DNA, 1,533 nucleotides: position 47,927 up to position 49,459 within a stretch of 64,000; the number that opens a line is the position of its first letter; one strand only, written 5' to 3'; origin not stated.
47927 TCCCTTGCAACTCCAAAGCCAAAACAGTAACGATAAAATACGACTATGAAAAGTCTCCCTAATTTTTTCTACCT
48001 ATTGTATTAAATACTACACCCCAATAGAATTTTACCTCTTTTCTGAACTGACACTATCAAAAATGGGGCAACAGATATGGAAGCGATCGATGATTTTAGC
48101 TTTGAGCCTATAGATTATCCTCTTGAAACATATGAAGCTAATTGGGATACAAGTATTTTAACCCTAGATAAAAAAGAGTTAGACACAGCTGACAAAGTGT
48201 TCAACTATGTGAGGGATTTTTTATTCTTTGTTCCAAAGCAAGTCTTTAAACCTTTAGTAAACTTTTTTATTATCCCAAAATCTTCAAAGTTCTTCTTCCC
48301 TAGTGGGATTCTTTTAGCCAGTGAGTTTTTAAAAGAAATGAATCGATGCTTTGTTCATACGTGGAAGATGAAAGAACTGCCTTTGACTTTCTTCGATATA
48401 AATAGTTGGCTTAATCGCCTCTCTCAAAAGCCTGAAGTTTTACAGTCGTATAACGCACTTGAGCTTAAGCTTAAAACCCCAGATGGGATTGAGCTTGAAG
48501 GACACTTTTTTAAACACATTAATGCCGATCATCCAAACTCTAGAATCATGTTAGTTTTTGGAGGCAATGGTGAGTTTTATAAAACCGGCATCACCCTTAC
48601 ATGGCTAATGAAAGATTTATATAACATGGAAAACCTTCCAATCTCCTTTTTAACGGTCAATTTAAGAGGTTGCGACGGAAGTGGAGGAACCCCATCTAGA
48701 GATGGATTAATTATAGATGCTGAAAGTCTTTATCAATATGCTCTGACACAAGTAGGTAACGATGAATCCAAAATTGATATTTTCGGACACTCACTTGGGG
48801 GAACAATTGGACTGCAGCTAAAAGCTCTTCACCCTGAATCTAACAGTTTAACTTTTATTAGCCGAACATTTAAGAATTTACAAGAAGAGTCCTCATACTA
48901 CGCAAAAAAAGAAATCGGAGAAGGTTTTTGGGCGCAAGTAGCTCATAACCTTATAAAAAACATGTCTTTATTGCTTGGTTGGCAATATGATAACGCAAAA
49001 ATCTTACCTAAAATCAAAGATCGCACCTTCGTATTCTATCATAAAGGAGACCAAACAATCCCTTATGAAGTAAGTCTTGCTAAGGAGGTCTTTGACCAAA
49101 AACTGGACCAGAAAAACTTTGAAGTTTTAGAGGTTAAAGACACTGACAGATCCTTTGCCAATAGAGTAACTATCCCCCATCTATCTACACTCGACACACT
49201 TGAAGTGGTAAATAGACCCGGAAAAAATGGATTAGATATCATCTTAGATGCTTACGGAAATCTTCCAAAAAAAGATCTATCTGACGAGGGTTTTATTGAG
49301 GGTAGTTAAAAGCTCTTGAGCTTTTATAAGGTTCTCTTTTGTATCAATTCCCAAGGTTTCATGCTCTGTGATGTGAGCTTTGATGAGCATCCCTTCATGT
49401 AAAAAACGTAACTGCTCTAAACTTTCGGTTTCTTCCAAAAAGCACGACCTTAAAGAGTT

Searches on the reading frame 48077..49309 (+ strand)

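Call 65: search_protein_families(library=pfam, proteins=[window:48077-49309:+], max_evalue=0.001)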
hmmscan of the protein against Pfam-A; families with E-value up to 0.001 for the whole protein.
window:48077-49309:+ (410 aa): 1 family
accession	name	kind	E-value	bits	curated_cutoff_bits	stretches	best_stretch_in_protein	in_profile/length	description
PF00561.26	Abhydrolase_1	-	3.4e-06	27.3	25.8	1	192-261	31-100/245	alpha/beta hydrolase fold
